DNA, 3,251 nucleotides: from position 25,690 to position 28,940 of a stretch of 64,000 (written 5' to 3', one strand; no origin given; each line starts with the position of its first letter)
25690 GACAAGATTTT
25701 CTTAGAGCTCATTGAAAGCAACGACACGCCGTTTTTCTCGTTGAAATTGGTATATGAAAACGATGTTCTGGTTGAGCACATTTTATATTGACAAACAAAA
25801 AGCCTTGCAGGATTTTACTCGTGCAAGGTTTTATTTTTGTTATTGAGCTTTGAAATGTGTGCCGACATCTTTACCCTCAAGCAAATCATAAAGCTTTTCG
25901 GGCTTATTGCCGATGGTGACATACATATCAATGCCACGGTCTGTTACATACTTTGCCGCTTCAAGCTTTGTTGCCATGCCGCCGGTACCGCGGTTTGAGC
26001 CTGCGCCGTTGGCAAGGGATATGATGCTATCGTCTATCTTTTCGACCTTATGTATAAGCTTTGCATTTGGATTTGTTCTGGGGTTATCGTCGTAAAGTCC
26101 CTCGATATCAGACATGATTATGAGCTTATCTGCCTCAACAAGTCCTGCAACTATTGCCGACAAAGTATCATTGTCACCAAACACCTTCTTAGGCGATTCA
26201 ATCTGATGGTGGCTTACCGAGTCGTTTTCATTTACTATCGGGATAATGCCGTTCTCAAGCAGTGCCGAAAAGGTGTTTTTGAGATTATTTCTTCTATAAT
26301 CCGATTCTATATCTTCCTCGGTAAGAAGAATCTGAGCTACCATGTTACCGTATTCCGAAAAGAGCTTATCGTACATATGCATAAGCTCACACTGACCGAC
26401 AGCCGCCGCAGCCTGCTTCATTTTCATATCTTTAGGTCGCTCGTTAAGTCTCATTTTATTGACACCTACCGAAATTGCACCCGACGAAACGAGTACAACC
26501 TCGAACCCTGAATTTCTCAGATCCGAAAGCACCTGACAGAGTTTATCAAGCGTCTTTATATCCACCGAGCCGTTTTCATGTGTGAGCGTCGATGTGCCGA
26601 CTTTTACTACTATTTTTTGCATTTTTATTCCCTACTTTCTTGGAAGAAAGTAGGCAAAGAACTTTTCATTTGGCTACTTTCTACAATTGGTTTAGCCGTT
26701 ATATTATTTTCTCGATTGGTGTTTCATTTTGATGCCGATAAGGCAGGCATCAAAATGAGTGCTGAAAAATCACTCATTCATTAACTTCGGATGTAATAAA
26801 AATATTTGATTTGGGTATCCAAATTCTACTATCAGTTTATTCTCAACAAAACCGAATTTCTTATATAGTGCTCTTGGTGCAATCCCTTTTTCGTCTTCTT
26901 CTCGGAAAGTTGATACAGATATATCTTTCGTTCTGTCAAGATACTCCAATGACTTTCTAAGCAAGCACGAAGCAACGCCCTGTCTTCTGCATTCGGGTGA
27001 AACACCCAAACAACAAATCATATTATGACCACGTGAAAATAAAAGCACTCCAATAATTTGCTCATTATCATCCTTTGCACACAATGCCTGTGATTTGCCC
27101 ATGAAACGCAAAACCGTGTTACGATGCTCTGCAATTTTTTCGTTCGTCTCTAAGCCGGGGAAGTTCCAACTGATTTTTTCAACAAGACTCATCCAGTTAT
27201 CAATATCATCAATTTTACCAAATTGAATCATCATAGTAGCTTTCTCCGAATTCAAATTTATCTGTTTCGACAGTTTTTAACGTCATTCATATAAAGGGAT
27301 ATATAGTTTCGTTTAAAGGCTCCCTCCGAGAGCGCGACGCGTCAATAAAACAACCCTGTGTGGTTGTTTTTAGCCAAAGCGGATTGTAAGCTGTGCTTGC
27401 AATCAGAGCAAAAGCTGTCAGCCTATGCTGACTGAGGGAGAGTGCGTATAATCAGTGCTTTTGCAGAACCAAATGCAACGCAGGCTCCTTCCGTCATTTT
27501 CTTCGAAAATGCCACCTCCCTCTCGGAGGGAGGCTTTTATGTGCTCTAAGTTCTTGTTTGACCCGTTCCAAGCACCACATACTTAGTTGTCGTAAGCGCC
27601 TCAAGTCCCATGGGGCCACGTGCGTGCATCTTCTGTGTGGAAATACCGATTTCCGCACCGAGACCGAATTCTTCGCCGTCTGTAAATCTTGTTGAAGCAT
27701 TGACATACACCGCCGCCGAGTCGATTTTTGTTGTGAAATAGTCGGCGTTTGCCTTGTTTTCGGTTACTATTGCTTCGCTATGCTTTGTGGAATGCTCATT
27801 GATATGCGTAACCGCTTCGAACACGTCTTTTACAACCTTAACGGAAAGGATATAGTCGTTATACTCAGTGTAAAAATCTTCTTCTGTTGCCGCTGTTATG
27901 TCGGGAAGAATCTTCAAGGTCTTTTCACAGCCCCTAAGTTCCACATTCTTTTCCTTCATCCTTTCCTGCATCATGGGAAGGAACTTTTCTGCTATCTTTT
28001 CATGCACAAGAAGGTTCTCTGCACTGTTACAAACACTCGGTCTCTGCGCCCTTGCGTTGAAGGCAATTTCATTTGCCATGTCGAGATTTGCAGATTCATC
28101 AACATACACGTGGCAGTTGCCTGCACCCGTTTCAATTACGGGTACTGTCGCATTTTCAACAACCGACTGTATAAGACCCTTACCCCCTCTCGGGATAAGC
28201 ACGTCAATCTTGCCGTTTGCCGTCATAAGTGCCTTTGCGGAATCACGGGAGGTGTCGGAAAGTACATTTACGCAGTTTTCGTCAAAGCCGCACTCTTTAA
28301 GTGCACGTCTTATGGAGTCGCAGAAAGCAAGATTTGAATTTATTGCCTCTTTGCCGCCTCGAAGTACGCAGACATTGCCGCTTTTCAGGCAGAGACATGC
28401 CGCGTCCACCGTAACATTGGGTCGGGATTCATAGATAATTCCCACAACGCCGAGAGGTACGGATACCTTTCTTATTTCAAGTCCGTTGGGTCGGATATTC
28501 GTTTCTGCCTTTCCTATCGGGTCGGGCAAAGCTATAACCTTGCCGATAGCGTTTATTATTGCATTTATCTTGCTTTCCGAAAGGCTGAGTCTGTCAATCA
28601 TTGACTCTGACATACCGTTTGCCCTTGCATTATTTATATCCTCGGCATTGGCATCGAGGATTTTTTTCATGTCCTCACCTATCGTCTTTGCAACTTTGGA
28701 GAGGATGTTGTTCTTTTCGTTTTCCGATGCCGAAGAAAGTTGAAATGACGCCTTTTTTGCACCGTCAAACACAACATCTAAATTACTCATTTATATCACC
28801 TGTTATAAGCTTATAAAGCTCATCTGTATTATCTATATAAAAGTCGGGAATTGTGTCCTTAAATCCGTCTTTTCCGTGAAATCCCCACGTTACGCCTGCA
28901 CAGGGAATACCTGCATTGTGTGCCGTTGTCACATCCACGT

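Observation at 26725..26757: Compensatory base-pair changes between repeat copies: conserved loops and flanks, co-varying stems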

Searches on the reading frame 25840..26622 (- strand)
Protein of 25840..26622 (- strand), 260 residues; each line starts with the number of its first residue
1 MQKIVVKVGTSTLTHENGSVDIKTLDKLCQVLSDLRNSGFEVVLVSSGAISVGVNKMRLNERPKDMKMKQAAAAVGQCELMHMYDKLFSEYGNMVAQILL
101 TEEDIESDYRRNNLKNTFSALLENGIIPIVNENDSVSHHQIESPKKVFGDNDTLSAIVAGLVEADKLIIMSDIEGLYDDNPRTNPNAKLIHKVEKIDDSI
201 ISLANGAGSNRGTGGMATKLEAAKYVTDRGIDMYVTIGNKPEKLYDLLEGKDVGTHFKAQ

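Call 9: search_protein_families(library=pfam, proteins=[window:25840-26622:-])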
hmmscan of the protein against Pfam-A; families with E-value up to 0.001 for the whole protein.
window:25840-26622:- (260 aa): 1 family
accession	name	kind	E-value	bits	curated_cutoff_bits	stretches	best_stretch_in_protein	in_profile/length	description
PF00696.33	AA_kinase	-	6.8e-46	157.3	24.9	1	3-236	2-233/234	Amino acid kinase family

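Call 17: find_encoding_contigs(protein=window:25840-26622:-, flank=3000, max_places=10)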
Protein window:25840-26622:- (260 aa): 10 contigs read that carry it; 5 places shown.
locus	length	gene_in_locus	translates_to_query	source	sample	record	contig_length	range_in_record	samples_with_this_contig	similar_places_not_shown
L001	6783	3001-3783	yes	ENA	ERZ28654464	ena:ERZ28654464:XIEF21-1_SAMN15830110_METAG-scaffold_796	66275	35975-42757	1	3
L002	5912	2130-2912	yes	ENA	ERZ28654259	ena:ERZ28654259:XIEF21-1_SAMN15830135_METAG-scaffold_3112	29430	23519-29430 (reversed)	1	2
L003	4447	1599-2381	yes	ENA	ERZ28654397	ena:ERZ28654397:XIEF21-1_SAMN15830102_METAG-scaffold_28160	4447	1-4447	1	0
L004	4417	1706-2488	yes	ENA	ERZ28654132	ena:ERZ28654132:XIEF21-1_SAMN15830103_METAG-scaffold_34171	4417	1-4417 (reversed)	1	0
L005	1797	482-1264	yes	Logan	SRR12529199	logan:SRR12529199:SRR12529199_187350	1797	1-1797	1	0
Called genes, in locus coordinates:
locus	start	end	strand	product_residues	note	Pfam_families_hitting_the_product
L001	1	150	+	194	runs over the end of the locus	PF12917:YfbR-like, PF13023:HD_3, PF01966:HD (weak)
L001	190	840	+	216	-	PF00702:Hydrolase, PF12710:HAD, PF13419:HAD_2, PF13242:Hydrolase_like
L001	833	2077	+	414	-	PF00171:Aldedh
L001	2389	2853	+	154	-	PF00583:Acetyltransf_1, PF13673:Acetyltransf_10, PF13508:Acetyltransf_7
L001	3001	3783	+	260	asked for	PF00696:AA_kinase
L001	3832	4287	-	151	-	PF00293:NUDIX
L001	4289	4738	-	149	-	PF04463:2-thiour_desulf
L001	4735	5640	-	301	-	PF00892:EamA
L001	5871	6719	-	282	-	PF04055:Radical_SAM, PF13186:SPASM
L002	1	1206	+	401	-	?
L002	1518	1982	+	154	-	PF00583:Acetyltransf_1, PF13673:Acetyltransf_10, PF13508:Acetyltransf_7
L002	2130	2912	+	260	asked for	PF00696:AA_kinase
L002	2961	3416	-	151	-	PF00293:NUDIX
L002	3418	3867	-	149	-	PF04463:2-thiour_desulf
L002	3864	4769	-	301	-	PF00892:EamA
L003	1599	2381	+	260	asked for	PF00696:AA_kinase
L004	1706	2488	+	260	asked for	PF00696:AA_kinase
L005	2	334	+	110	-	?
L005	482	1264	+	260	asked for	PF00696:AA_kinase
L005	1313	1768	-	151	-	PF00293:NUDIX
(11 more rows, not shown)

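Call 44: find_homologous_proteins(query=window:25840-26622:-, max_evalue=1e-60)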
Query window:25840-26622:- (260 aa): 7928 proteins with E <= 1e-60 among 8000 candidates; the best 120 are listed.
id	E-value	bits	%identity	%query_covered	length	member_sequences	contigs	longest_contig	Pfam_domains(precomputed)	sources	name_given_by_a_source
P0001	4.9e-159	545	98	98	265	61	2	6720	PF00696.34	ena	-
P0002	1.7e-156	537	95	99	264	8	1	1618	PF00696.34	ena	-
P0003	1.2e-155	534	95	99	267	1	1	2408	PF00696.34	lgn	-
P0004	3.7e-155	533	94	99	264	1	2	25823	PF00696.34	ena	-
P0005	4.7e-149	513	90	100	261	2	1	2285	PF00696.34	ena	-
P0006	2.9e-143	494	87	100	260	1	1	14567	PF00696.34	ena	-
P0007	2.8e-142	490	86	100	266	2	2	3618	PF00696.34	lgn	-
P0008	2.2e-141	488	85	100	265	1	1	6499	PF00696.34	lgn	-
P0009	2.6e-139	481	86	99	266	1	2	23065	PF00696.34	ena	-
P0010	9.6e-139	479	86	99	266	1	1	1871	PF00696.34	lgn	-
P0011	4.1e-138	477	86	99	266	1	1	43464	PF00696.34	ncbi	-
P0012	5.3e-138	476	83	100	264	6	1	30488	PF00696.34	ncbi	-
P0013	1.1e-137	475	83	100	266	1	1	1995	PF00696.34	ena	-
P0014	1.5e-137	475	83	100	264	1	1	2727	PF00696.34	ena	-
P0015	1.7e-137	475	83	99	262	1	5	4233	PF00696.34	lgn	-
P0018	3.9e-136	470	83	99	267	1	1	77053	PF00696.34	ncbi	-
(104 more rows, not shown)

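Call 46: find_encoding_contigs(protein=P0004, flank=10000, max_places=2)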
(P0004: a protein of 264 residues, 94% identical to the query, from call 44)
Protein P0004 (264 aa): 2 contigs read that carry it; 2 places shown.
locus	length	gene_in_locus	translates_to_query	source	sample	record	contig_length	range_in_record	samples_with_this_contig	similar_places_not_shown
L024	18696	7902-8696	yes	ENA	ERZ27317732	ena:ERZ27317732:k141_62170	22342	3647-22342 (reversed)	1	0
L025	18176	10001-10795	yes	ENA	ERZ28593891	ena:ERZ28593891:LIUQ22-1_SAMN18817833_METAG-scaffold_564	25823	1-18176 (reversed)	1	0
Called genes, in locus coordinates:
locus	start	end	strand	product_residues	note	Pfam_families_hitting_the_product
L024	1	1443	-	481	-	?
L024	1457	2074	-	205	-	-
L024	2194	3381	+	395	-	PF01546:Peptidase_M20, PF07687:M20_dimer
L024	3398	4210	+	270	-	PF01663:Phosphodiest (faint)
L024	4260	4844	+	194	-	PF12917:YfbR-like, PF13023:HD_3, PF01966:HD (weak)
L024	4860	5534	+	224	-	PF00702:Hydrolase, PF12710:HAD, PF13419:HAD_2, PF13242:Hydrolase_like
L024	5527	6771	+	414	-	PF00171:Aldedh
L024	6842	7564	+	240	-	PF16227:DUF4886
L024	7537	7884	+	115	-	PF21113:LarA_C, PF09861:Lar_N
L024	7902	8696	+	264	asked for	PF00696:AA_kinase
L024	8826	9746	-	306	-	PF04545:Sigma70_r4 (weak), PF13545:HTH_Crp_2 (faint), PF12802:MarR_2 (weak), PF04198:Sugar-bind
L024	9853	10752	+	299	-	PF01116:F_bP_aldolase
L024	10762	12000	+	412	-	PF08240:ADH_N, PF00107:ADH_zinc_N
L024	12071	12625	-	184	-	PF00293:NUDIX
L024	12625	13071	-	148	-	PF04463:2-thiour_desulf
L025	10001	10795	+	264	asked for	PF00696:AA_kinase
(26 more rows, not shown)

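Call 47: find_encoding_contigs(protein=P0006, flank=10000, max_places=2)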
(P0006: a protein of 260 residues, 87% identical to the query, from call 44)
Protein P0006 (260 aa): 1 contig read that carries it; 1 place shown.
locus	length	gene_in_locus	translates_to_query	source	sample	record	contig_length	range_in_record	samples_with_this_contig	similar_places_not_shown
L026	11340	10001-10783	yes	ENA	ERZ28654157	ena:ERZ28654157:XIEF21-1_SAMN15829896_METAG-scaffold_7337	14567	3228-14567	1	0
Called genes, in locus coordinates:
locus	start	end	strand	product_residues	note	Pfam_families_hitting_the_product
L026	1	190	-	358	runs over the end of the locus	PF03462:PCRF, PF00472:RF-1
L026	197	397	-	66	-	PF06107:DUF951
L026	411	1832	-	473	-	-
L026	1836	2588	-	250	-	-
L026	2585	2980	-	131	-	PF22636:FlK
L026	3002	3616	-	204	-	-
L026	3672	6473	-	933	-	PF07517:SecA_DEAD, PF00270:DEAD (weak), PF01043:SecA_PP_bind, PF21090:P-loop_SecA, PF07516:SecA_SW, PF02810:SEC-C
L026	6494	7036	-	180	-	-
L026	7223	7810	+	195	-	PF12917:YfbR-like, PF13023:HD_3, PF01966:HD (weak)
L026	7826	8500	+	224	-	PF00702:Hydrolase, PF12710:HAD, PF13419:HAD_2, PF13242:Hydrolase_like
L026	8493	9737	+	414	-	PF00171:Aldedh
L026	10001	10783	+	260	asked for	PF00696:AA_kinase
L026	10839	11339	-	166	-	?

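Call 48: find_encoding_contigs(protein=P0011, flank=10000, max_places=2)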
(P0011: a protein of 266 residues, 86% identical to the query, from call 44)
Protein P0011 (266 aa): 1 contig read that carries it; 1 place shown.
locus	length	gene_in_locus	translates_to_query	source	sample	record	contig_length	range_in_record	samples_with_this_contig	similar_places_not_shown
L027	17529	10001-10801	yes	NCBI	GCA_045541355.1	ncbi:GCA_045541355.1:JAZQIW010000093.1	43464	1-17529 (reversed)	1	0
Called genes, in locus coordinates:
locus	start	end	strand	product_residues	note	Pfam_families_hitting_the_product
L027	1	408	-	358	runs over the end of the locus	PF03462:PCRF, PF00472:RF-1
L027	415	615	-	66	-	PF06107:DUF951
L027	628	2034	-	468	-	-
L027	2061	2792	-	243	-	-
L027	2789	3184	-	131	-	PF22636:FlK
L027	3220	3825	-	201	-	-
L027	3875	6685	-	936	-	PF07517:SecA_DEAD, PF00270:DEAD (faint), PF01043:SecA_PP_bind, PF21090:P-loop_SecA, PF07516:SecA_SW, PF02810:SEC-C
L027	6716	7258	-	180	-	-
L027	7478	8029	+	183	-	PF12917:YfbR-like, PF13023:HD_3, PF01966:HD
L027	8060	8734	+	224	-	PF00702:Hydrolase, PF12710:HAD, PF13419:HAD_2, PF13242:Hydrolase_like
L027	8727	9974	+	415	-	PF00171:Aldedh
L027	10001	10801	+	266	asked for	PF00696:AA_kinase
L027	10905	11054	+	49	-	-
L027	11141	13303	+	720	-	PF03412:Peptidase_C39, PF00664:ABC_membrane, PF02463:SMC_N (faint), PF00005:ABC_tran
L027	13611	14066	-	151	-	PF00293:NUDIX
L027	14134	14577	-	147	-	PF04463:2-thiour_desulf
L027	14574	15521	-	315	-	PF00892:EamA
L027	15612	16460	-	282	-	PF04055:Radical_SAM, PF13186:SPASM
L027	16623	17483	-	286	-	PF02578:Cu-oxidase_4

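Call 49: find_encoding_contigs(protein=P0018, flank=10000, max_places=2)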
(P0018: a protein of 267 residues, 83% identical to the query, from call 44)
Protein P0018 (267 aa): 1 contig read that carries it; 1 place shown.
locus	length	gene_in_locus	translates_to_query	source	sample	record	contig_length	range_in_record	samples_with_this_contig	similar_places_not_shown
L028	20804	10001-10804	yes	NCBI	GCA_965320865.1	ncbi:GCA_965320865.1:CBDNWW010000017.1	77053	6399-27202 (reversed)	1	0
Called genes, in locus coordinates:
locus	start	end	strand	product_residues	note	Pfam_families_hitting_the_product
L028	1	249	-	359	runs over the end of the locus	PF03462:PCRF, PF00472:RF-1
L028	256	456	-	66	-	PF06107:DUF951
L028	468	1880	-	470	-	-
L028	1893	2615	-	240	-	-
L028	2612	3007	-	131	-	PF22636:FlK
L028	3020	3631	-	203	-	-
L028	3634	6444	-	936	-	PF07517:SecA_DEAD, PF00270:DEAD (weak), PF01043:SecA_PP_bind, PF21090:P-loop_SecA, PF07516:SecA_SW, PF02810:SEC-C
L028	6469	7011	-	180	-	-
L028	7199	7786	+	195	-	PF12917:YfbR-like, PF13023:HD_3, PF01966:HD (faint)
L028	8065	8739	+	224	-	PF00702:Hydrolase, PF12710:HAD, PF13419:HAD_2, PF13242:Hydrolase_like (weak)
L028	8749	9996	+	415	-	PF00171:Aldedh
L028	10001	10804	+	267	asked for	PF00696:AA_kinase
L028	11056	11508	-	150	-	PF00293:NUDIX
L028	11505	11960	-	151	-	PF04463:2-thiour_desulf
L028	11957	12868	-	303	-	PF00892:EamA, PF03151:TPT (faint), PF00892:EamA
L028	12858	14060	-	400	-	PF07690:MFS_1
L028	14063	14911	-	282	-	PF04055:Radical_SAM, PF13186:SPASM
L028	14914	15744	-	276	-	PF02578:Cu-oxidase_4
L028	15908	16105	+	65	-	PF12844:HTH_19, PF13560:HTH_31, PF01381:HTH_3, PF13443:HTH_26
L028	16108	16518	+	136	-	PF09946:DUF2178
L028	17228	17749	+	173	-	PF00466:Ribosomal_L10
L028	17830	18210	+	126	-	PF16320:Ribosomal_L12_N, PF00542:Ribosomal_L12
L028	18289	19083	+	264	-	PF01522:Polysacc_deac_1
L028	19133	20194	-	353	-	-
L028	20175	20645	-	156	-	PF04542:Sigma70_r2 (weak), PF08281:Sigma70_r4_2, PF04545:Sigma70_r4 (weak)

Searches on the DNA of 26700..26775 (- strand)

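Call 68: build_rna_model(alignment_id=A5, structure=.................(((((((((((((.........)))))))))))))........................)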
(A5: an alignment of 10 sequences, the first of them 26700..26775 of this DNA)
Model R1 built from alignment A5 (10 sequences, 76 columns); structure: as given.
model positions 76; base pairs 13; branch points 0; effective number of sequences 2.39; information 0.743 bits per position. Calibrated on 0.2 Mb of random sequence (short: E-values are rough).
structure used (alignment columns):
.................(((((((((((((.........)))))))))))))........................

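Call 71: search_with_rna_model(model_id=R1, sources=[window, L007, L008, L013, L016, L018, L019, L021, L024, L026, L027, L028], max_evalue=10)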
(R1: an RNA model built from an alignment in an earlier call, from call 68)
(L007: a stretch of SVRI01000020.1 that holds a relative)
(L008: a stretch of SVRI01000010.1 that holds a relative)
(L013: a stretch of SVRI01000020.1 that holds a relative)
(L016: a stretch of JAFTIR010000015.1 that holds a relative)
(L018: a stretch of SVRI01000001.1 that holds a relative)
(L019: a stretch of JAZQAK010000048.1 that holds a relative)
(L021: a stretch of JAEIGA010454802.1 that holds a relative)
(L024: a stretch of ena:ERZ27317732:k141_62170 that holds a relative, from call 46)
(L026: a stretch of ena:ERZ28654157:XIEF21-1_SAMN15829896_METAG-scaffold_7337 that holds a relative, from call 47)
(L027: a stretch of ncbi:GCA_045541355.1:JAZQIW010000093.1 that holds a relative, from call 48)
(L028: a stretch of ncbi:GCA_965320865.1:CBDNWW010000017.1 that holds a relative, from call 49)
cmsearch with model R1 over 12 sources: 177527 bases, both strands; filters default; matches with E-value up to 10: 27.
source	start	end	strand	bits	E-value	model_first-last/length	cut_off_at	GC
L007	4625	4700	+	95.4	1.5e-21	1-76/76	no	0.32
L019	1619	1694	-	93.1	5.9e-21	1-76/76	no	0.37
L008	1711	1786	+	92.3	9.7e-21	1-76/76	no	0.39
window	26700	26775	-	92.3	1e-20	1-76/76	no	0.36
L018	4907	4982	+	91.3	1.8e-20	1-76/76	no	0.38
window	62360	62435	-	90.9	2.3e-20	1-76/76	no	0.34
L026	9848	9923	+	90.3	3.2e-20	1-76/76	no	0.36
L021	810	885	-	89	7.3e-20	1-76/76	no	0.41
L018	4758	4833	+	86.6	3e-19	1-76/76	no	0.37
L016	4101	4176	+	83.3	2.2e-18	1-76/76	no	0.43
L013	1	51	+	63.2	3.7e-13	26-76/76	5'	0.39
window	41956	41991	-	31.9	5.2e-05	18-53/76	no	0.53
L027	13392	13464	-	27.3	0.0008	1-76/76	no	0.4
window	3273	3347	+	22.4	0.015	1-76/76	no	0.47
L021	892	966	+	22.3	0.016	1-76/76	no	0.4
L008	1728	1762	-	21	0.034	18-52/76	no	0.43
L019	1643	1677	+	21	0.034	18-52/76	no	0.43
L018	4924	4958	-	20.9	0.037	18-52/76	no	0.43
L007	4642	4676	-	20.3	0.054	18-52/76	no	0.37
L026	9865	9899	-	20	0.064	18-52/76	no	0.4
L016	4118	4152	-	19.4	0.09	18-52/76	no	0.49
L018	4702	4775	-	19.4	0.091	1-76/76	no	0.5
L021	834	868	+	19.1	0.11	18-52/76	no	0.49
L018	1578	1651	-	13.3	3.5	1-76/76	no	0.39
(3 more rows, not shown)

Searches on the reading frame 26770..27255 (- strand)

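Call 9: search_protein_families(library=pfam, proteins=[window:26770-27255:-])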
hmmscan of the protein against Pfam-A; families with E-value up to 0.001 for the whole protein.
window:26770-27255:- (161 aa): 4 families
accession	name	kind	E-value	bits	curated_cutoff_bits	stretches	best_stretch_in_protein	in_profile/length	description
PF13508.13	Acetyltransf_7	-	1.1e-10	42.1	27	1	56-138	4-84/84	Acetyltransferase (GNAT) domain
PF13673.13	Acetyltransf_10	-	3.8e-09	37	23.6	1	39-139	14-110/128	Acetyltransferase (GNAT) domain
PF00583.31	Acetyltransf_1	-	4.9e-09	36.9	20.7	1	43-136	23-116/116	Acetyltransferase (GNAT) family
PF13527.13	Acetyltransf_9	-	0.00087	19.7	25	0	79-111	74-106/127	Acetyltransferase (GNAT) domain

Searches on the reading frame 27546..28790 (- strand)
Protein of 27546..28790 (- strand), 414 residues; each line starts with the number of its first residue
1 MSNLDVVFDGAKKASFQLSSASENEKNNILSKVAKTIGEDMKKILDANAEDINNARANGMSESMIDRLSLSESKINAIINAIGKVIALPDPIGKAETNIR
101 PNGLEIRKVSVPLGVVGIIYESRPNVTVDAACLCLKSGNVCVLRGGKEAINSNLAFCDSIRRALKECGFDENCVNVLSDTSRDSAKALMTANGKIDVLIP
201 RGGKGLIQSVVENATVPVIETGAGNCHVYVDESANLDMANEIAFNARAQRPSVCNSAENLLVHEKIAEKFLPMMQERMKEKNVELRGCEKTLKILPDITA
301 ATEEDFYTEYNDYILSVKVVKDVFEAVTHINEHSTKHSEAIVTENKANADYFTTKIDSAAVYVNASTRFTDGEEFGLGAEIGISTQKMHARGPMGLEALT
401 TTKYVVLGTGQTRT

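Call 76: search_protein_families(library=pfam, proteins=[window:27546-28790:-], max_evalue=0.00001)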
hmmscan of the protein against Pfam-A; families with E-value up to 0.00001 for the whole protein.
window:27546-28790:- (414 aa): 1 family
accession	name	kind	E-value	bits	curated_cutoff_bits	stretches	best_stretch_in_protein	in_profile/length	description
PF00171.27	Aldedh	-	9.6e-24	84.2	23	1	5-284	32-299/461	Aldehyde dehydrogenase family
